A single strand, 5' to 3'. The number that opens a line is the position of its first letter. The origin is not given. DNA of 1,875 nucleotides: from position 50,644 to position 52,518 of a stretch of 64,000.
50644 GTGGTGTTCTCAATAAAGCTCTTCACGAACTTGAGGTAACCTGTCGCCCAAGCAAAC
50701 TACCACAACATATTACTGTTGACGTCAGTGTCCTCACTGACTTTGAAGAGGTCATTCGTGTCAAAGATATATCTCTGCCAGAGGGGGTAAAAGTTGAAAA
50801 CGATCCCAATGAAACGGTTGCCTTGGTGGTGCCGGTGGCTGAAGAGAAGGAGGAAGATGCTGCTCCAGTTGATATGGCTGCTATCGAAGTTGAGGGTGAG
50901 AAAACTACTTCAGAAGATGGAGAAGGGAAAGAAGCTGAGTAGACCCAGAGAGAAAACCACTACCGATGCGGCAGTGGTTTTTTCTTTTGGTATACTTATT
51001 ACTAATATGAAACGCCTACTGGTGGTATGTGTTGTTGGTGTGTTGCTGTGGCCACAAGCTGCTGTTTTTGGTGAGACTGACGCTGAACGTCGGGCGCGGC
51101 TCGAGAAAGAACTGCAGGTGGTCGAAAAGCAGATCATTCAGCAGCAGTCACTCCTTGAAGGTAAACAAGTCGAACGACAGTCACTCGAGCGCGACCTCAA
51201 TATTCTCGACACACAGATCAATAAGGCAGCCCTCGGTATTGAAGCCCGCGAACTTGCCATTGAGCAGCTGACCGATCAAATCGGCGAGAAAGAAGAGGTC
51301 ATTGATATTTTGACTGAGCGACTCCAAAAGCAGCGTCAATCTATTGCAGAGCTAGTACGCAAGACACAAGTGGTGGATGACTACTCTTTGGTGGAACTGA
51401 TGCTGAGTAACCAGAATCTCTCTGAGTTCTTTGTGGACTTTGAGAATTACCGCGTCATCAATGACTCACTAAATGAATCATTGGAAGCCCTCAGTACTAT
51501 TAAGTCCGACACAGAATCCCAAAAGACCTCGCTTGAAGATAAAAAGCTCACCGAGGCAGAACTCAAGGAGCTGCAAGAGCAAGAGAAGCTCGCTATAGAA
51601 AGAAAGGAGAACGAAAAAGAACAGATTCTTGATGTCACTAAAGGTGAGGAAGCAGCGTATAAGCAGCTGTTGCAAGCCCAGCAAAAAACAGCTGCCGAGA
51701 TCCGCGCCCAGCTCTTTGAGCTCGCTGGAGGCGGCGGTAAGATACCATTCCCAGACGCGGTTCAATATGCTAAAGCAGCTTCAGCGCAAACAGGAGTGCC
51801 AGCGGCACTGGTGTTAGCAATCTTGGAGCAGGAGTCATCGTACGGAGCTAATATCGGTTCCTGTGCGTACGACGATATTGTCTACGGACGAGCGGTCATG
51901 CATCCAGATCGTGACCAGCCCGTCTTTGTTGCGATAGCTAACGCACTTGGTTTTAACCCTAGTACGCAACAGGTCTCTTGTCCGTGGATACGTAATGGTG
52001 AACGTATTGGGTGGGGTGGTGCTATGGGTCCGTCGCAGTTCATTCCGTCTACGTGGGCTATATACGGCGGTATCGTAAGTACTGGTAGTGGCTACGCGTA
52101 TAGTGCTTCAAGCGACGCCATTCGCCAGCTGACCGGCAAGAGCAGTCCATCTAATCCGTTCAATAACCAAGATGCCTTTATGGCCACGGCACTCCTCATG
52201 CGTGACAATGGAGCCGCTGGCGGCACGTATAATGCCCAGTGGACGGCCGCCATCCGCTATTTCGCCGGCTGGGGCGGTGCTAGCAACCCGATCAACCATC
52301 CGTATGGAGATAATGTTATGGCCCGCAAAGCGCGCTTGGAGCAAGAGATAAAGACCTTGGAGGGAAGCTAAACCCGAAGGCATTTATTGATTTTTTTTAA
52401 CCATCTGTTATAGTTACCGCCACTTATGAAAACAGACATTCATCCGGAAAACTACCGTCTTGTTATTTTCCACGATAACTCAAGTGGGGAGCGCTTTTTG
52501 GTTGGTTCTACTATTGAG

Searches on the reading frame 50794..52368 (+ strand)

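Call 99: search_protein_families(library=pfam, proteins=[window:50794-52368:+], max_evalue=0.00001)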
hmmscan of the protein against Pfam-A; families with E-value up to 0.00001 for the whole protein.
window:50794-52368:+ (525 aa): 1 family
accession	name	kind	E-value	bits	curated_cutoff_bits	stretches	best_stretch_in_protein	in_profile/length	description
PF13406.11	SLT_2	-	5.2e-09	36.2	24.3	1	326-425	77-170/292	Transglycosylase SLT domain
